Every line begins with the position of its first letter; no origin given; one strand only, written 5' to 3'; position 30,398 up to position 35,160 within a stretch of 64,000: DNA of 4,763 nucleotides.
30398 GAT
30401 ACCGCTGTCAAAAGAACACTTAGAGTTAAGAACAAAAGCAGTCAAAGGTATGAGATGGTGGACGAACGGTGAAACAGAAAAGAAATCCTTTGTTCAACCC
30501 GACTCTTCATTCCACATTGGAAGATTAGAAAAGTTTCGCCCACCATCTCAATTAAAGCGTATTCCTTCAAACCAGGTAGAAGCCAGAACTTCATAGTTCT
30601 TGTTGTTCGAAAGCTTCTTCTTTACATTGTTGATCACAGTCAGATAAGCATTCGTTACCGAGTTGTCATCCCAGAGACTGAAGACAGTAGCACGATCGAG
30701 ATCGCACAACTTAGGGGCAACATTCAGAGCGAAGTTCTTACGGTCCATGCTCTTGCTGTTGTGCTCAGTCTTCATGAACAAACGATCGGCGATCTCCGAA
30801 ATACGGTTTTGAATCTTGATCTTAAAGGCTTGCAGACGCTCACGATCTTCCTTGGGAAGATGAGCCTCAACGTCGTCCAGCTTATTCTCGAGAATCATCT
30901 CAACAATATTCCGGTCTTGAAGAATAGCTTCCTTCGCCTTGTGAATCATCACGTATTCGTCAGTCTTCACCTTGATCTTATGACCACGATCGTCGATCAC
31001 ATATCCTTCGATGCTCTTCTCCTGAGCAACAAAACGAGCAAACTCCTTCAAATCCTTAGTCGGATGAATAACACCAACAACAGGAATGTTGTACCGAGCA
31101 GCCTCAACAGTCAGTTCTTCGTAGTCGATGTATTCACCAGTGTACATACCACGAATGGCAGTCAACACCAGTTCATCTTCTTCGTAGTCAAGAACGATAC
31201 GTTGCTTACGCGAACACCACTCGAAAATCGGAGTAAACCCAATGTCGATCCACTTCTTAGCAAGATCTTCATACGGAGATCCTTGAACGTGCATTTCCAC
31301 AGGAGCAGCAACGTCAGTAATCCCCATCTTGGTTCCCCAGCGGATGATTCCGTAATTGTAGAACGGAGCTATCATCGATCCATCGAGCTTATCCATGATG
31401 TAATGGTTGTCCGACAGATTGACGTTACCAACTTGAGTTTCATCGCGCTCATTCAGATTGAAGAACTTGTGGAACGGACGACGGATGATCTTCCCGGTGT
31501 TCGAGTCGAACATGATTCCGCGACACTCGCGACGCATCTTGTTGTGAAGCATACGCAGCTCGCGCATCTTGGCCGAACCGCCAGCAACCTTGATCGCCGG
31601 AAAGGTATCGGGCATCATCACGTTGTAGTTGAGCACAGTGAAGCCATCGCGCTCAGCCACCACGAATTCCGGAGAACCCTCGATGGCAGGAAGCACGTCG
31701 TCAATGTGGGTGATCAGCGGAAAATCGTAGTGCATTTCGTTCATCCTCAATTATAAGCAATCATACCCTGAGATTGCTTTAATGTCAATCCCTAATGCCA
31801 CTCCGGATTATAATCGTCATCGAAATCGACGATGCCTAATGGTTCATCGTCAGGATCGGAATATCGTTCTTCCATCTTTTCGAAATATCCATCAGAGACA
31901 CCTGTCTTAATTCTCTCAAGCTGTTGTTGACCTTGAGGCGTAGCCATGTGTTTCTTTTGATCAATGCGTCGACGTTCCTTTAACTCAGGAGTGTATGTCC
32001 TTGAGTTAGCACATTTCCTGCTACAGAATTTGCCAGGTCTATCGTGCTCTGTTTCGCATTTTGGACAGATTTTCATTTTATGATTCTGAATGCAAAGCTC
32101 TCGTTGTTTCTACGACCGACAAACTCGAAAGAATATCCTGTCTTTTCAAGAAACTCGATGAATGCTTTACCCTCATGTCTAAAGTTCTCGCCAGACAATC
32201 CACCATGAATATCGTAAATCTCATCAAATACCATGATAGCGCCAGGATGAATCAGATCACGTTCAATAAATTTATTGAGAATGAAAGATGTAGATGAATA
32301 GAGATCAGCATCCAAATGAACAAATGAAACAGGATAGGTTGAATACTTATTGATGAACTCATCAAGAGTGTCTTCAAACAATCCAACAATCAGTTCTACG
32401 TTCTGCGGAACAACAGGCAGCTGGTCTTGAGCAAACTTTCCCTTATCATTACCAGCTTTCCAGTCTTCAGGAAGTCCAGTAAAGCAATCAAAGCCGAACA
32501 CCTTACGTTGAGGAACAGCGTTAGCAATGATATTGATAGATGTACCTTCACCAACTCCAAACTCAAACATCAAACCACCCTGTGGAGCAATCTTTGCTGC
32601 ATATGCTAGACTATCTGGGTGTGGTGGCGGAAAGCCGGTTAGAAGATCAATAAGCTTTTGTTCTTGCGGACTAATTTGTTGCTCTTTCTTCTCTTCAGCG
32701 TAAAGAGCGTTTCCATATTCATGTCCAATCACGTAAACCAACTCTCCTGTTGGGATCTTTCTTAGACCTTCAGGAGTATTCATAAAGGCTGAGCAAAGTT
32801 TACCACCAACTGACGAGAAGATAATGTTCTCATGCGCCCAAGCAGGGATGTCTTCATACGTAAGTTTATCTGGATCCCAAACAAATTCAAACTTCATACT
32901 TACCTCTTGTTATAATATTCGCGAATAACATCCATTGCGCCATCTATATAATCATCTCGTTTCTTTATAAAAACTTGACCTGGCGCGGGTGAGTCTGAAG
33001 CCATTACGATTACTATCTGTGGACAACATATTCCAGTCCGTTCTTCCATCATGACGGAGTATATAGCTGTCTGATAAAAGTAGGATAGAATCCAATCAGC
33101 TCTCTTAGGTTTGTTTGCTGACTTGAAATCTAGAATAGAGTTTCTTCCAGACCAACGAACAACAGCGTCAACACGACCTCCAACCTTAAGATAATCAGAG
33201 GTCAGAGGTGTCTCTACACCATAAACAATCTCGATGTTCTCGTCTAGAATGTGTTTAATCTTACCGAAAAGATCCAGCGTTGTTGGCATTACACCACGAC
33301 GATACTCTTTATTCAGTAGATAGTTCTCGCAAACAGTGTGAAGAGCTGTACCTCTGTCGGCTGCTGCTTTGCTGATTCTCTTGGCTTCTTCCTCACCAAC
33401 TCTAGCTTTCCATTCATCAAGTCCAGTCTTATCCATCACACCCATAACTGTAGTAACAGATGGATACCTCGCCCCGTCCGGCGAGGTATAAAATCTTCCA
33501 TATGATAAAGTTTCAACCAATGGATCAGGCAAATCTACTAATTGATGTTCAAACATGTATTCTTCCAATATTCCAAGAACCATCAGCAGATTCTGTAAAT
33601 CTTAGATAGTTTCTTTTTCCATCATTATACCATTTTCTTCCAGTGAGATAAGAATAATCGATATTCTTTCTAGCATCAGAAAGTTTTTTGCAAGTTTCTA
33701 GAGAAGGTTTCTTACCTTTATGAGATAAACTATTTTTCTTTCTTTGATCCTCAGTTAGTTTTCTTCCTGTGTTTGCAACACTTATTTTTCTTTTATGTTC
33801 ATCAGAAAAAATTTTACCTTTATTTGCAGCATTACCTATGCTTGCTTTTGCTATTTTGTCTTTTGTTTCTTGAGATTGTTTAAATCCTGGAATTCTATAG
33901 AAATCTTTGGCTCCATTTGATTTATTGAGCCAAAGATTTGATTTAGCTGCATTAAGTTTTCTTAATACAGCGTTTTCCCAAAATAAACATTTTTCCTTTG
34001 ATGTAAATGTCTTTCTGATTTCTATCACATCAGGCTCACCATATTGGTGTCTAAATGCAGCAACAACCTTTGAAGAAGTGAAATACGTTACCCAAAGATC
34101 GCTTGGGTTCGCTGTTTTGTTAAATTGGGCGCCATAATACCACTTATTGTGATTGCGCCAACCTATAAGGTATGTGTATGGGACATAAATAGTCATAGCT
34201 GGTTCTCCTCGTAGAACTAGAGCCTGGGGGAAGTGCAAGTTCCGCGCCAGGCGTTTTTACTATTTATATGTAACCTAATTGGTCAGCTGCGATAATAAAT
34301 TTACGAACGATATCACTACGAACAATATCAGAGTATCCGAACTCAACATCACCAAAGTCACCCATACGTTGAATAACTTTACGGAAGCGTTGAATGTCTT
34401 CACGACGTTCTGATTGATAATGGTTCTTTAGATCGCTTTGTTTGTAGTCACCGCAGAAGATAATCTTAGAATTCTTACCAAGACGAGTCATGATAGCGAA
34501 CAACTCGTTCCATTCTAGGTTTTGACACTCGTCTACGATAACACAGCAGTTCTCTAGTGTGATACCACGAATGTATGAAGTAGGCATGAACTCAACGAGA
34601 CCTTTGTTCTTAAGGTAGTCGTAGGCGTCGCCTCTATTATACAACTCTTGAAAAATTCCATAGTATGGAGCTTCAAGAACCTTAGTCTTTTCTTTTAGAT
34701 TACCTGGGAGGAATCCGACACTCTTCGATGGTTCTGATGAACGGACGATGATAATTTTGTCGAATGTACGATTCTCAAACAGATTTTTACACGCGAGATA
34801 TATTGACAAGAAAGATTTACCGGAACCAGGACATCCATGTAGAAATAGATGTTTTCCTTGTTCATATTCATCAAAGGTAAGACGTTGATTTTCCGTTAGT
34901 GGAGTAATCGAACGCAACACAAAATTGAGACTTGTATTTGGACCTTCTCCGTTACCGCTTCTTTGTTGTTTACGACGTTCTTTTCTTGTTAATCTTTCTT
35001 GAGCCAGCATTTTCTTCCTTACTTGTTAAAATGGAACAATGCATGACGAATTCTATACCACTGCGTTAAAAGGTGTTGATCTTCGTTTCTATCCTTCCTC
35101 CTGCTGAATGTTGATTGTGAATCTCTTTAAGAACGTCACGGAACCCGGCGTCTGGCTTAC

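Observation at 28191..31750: RNA end-healing and sealing module interrupted at both junctions by plus-strand GIY-YIG genes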

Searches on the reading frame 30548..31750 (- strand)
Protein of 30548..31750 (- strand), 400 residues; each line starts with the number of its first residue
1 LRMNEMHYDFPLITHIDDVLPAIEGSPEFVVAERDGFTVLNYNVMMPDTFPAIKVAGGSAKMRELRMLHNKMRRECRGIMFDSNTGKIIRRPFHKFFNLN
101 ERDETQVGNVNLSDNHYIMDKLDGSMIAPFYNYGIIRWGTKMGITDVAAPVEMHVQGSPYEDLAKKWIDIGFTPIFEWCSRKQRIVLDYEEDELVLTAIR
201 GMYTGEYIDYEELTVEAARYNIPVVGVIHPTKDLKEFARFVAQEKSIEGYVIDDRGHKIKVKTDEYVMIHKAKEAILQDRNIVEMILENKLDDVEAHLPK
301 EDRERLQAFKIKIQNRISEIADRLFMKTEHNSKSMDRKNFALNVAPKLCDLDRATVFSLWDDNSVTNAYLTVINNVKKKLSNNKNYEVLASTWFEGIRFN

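Call 4: search_protein_families(library=phrogs, proteins=[window:30548-31750:-], max_evalue=0.001)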
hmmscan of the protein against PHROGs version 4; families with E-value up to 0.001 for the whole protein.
window:30548-31750:- (400 aa): 2 families
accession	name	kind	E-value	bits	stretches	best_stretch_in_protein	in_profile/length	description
phrog_562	-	tail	9.8e-74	249.5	1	32-385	30-369/377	RNA ligase and tail fiber protein attachment catalyst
phrog_8238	-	DNA, RNA and nucleotide metabolism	7.2e-12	45.2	1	69-318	451-730/737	RNA ligase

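Call 5: search_protein_families(library=pfam, proteins=[window:30548-31750:-], max_evalue=0.01)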
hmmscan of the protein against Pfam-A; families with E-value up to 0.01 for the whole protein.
window:30548-31750:- (400 aa): 2 families
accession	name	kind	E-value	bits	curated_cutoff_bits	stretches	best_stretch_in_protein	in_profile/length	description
PF09511.15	RNA_lig_T4_1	-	2.2e-32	113.2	28.3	1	75-266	1-227/227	RNA ligase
PF20819.2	T4_Rnl1_C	-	0.0013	19.4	27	1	273-362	1-91/122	T4 RNA ligase 1, C-terminal domain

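Call 7: search_dna_similar(query=window:30548-31750:-, collection=phages, mode=protein, max_rows=30)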
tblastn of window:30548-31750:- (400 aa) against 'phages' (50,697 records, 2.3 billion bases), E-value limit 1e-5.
Records with a match: 1821; places in all: 1821; records where one place covers at least 80% of the query: 36.
Best place of each record, by identity: <60% 1821.
By first word of the organism name: Escherichia 637; Klebsiella 286; Streptomyces 114; Shigella 83; Aeromonas 77; Acinetobacter 69; Enterobacter 56; Vibrio 56; Enterobacteria 48; Campylobacter 45; and 54 more.
By host as written in the record: Escherichia coli 272; - 182; Klebsiella pneumoniae 95; Streptomyces griseus ATCC 10137 49; Escherichia coli B 28; Aeromonas salmonicida 27; Escherichia coli O157:H7 27; Streptomyces lividans JI 1326 27; and 456 more.
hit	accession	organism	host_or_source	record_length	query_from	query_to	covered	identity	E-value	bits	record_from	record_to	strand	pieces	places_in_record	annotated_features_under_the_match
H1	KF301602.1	Caulobacter phage Cr30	Caulobacter crescentus CB15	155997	5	399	99%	38.0%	2e-68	240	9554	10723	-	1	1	RNA ligase | hypothetical protein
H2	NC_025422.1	Caulobacter phage Cr30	Caulobacter crescentus CB15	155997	5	399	99%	38.0%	2e-68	240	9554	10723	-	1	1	RNA ligase and tail fiber protein attachment catalyst | hypothetical protein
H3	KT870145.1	Roseobacter phage DSS3P8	Ruegeria pomeroyi DSS-3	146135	6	373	92%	39.6%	6e-73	253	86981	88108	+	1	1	RNA ligase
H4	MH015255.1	Ruegeria phage vB_RpoS-V10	Ruegeria pomeroyi DSS-3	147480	6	373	92%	39.0%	9e-71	247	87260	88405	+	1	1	RNA ligase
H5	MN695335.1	Synechococcus phage B23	Synechoccus sp.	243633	6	348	86%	39.7%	7e-66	233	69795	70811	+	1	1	hypothetical protein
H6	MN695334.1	Synechococcus phage B3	Synechoccus sp.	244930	6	348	86%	39.7%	7e-66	233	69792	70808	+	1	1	hypothetical protein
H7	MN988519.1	Rhizobium phage RHph_I1_18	Rhizobium phaseoli I1_18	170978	1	348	87%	38.4%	1e-59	214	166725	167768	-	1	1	RNA ligase A protein | putative tRNA-His guanylyltransferase protein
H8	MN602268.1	Bacteriophage DSS3_MAL1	-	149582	6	361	89%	36.6%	9e-68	238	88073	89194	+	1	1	RNA ligase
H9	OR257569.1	Ruegeria phage RpAliso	Ruegeria pomeroyi DSS-3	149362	5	361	89%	36.1%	5e-61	219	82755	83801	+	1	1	RNA ligase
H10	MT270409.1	Phaeobacter phage MD18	Phaeobacter inhibens DSM 17395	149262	6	361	89%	35.5%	6e-67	236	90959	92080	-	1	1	hypothetical protein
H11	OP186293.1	Rhodobacter phage RcXuper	Rhodobacter capsulatus YW1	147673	6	343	85%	36.5%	7e-66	233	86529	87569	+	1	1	RNA ligase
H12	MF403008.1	Agrobacterium phage Atu_ph07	Agrobacterium tumefaciens C58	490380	8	340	83%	36.4%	7e-51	189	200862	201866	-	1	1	RNA ligase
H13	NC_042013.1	Agrobacterium phage Atu_ph07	Agrobacterium tumefaciens C58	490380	8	340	83%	36.4%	7e-51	189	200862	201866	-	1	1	RNA ligase and tail fiber protein attachment catalyst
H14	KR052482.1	Sinorhizobium phage phiN3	Sinorhizobium meliloti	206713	6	330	81%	37.2%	1e-54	200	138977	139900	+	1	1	RNA ligase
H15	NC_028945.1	Sinorhizobium phage phiN3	Sinorhizobium meliloti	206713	6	330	81%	37.2%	1e-54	200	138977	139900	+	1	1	RNA ligase and tail fiber protein attachment catalyst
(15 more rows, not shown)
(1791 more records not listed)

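Call 11: get_annotated_region(hit=H3, flank=4000)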
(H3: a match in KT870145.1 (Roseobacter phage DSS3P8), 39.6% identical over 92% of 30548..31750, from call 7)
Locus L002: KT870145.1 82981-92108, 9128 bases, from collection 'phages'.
description: Roseobacter phage DSS3P8, complete genome.
organism: Roseobacter phage DSS3P8 (NCBI taxid 1735562)
taxonomy: Viruses; Duplodnaviria; Heunggongvirae; Uroviricota; Caudoviricetes
host: Ruegeria pomeroyi DSS-3; source: -; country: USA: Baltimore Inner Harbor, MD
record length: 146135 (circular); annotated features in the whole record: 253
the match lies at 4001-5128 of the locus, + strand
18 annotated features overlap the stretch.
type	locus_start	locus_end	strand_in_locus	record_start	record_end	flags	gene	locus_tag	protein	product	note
CDS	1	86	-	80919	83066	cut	-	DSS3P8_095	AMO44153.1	rIIA lysis inhibitor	gp095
CDS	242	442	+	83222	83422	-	-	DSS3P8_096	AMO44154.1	hypothetical protein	gp096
CDS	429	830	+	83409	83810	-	-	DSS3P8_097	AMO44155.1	hypothetical protein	gp097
CDS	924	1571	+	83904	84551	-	-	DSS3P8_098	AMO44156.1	putative tyrosine recombinase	gp098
CDS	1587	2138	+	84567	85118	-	-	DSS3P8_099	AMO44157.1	polynucleotide kinase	gp099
CDS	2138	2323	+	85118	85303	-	-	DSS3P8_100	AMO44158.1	hypothetical protein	gp100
CDS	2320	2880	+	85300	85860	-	-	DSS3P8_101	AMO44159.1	hypothetical protein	gp101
CDS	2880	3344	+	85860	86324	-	-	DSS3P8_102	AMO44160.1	hypothetical protein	gp102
CDS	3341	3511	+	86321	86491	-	-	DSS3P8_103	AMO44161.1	hypothetical protein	gp103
CDS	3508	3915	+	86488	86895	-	-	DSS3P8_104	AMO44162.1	cell wall hydrolase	gp104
CDS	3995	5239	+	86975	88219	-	-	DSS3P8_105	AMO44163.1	RNA ligase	gp105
CDS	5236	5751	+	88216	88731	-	-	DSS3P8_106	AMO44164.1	hypothetical protein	gp106; hhypothetical protein, NK superfamily, AAA domain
CDS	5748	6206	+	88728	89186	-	-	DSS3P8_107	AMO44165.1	proteasome subunit beta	gp107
CDS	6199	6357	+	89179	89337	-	-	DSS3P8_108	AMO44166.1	hypothetical protein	gp108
CDS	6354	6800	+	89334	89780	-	-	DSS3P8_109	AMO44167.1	hypothetical protein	gp109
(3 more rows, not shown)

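Call 12: get_annotated_region(hit=H7, flank=4000)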
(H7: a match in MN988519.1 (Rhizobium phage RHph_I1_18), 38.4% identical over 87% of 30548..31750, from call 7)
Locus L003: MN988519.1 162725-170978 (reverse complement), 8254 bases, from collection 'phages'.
description: Rhizobium phage RHph_I1_18, complete genome.
organism: Rhizobium phage RHph_I1_18 (NCBI taxid 2509726)
taxonomy: Viruses; Duplodnaviria; Heunggongvirae; Uroviricota; Caudoviricetes
host: Rhizobium phaseoli I1_18; source: agricultural lands; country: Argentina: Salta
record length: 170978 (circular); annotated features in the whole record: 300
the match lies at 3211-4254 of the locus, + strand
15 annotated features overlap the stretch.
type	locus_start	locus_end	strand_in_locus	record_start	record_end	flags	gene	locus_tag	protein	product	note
CDS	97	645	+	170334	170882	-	-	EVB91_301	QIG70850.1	hypothetical protein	-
CDS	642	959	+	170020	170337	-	-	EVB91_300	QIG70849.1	hypothetical protein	-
CDS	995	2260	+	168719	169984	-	-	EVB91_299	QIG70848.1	CCA-tRNA nucleotidyltransferase protein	GO_function: GO:0003723 - RNA binding; GO_function: GO:0004810 - tRNA adenylyltransferase activity; GO_function: ...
CDS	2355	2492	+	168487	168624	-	-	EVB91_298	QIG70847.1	DUF1127 domain-containing protein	-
CDS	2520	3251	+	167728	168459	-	-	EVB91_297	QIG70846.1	putative tRNA-His guanylyltransferase protein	GO_function: GO:0000287 - magnesium ion binding; GO_function: GO:0008193 - tRNA guanylyltransferase activity; ...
CDS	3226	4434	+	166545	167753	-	-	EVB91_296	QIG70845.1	RNA ligase A protein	-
CDS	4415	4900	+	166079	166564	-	-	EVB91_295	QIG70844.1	putative polynucleotide kinase protein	-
CDS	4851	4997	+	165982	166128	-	-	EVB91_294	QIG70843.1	hypothetical protein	-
CDS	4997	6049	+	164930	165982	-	-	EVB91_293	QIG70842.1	hypothetical protein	-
CDS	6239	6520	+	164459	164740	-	-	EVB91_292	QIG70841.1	hypothetical protein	-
CDS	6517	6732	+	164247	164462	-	-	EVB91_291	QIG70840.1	hypothetical protein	-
tRNA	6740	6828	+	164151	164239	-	-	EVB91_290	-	tRNA-Lys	tRNA-Lys(ttt)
tRNA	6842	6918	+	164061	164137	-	-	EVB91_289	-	tRNA-Gln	tRNA-Gln(ttg)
CDS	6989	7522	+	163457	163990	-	-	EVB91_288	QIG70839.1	hypothetical protein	-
CDS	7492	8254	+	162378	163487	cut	-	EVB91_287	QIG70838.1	ATP-dependent DNA ligase protein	GO_function: GO:0003910 - DNA ligase (ATP) activity; GO_function: GO:0005524 - ATP binding; GO_process: GO:0006281 - ...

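Call 24: find_related_loci(query=window:30548-31735:-, collection=viral_contigs, flank=10000)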
Query window:30548-31735:- (395 aa) in viral_contigs; peptide patterns used: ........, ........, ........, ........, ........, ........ (x = any residue, [..] = any of these).
2 stretches matched a pattern, but none encodes a relative of the query by tblastn (E <= 1e-3).

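Call 54: search_solved_structures(query=window:30548-31735:-, max_evalue=0.01, show_alignments=1)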
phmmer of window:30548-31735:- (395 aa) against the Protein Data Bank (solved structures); distinct sequences matched with E-value up to 0.01: 3.
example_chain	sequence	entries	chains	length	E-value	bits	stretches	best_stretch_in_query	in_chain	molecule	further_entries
2c5u_A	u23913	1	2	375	3.2e-28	102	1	69-339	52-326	RNA LIGASE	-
9do4_B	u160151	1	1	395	3.9e-28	101.8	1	69-339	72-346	RNA ligase 1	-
5tt6_A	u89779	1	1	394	2.5e-27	99.1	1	69-339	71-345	T4 RNA ligase 1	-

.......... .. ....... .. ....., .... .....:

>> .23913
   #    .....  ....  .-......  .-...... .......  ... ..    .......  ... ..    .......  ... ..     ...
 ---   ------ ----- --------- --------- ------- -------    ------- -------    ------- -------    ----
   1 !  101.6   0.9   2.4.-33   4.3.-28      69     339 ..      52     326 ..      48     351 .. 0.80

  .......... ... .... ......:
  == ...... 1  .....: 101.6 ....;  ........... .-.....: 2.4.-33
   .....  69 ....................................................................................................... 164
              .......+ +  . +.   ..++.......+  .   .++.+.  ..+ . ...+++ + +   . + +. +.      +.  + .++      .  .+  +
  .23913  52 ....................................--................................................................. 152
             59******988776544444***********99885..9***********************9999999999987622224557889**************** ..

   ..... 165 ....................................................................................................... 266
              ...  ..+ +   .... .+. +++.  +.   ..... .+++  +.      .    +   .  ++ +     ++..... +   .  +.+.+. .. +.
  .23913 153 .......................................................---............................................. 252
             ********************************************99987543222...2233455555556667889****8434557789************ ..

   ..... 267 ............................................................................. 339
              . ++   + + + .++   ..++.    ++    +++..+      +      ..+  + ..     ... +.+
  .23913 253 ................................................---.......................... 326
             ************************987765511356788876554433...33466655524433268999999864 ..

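Call 59: search_protein_families(library=pfam, proteins=[L003:4997-6049:+], max_evalue=0.01)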
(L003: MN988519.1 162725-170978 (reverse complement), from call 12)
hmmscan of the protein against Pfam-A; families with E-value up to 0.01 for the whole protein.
L003:4997-6049:+ (350 aa): 0 families

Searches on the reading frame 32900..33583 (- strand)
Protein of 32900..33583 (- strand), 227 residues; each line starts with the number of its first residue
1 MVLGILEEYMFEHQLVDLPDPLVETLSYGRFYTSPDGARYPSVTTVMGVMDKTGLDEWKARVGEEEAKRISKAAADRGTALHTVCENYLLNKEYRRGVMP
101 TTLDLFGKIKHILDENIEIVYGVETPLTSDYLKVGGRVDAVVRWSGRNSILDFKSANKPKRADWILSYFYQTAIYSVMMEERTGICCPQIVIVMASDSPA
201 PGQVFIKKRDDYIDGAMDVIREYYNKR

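Call 21: search_protein_families(library=phrogs, proteins=[window:32900-33583:-], max_evalue=0.001)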
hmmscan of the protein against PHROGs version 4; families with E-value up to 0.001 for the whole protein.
window:32900-33583:- (227 aa): 7 families
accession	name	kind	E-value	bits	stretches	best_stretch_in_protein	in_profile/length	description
phrog_298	-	DNA, RNA and nucleotide metabolism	1.9e-58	199.2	1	10-226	34-265/293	exonuclease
phrog_1706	-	DNA, RNA and nucleotide metabolism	8.7e-13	49.4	1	71-223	81-213/293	CRISPR/Cas system associated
phrog_69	-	DNA, RNA and nucleotide metabolism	3.3e-06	27.4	1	70-194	116-261/501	exonuclease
phrog_466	-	DNA, RNA and nucleotide metabolism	2.1e-05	25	1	72-176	209-315/446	exonuclease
phrog_1218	-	DNA, RNA and nucleotide metabolism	0.00035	20.9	0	126-181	129-187/364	exonuclease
phrog_3953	-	DNA, RNA and nucleotide metabolism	0.0004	21.1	1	67-168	33-126/186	exonuclease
phrog_434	-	DNA, RNA and nucleotide metabolism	0.00055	20.2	1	43-224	73-233/372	RecE-like recombination exonuclease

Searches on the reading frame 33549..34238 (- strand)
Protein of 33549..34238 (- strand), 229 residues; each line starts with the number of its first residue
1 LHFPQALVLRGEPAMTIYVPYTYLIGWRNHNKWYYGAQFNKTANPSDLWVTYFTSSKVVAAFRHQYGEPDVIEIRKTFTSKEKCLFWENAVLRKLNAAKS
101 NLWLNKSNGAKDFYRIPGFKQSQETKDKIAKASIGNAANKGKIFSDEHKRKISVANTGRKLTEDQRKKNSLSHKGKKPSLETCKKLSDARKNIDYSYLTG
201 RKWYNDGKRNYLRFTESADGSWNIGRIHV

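Call 21: search_protein_families(library=phrogs, proteins=[window:33549-34238:-], max_evalue=0.001)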
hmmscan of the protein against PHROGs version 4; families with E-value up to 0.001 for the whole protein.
window:33549-34238:- (229 aa): 2 families
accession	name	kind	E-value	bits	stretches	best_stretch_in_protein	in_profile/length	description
phrog_314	-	DNA, RNA and nucleotide metabolism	5.4e-18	66.2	1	18-201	177-341/574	homing endonuclease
phrog_37840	-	unknown function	2.8e-08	34.5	1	21-175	15-176/350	-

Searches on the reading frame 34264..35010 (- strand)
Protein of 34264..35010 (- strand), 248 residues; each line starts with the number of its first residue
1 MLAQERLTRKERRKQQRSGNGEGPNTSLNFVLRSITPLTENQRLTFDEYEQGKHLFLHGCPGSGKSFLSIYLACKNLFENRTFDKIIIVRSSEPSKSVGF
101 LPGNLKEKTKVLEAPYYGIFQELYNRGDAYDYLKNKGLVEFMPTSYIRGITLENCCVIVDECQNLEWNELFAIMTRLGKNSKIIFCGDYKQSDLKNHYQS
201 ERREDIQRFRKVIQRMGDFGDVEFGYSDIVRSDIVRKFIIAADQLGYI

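Call 21: search_protein_families(library=phrogs, proteins=[window:34264-35010:-], max_evalue=0.001)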
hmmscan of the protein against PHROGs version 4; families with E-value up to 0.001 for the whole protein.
window:34264-35010:- (248 aa): 5 families
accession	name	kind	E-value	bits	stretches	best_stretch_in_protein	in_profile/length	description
phrog_170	-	other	5.8e-73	247.1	1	10-245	47-280/323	PhoH-like phosphate starvation-inducible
phrog_2765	-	other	5.1e-35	122.2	1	33-234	230-435/443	PhoH-like phosphate starvation-inducible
phrog_32482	-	other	3.6e-11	43.4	1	75-238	417-579/589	PhoH-like phosphate starvation-inducible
phrog_2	-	head and packaging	1.1e-06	28.7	1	36-187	265-400/807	terminase large subunit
phrog_325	-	DNA, RNA and nucleotide metabolism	0.00096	18.5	0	37-68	470-506/986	Dda-like helicase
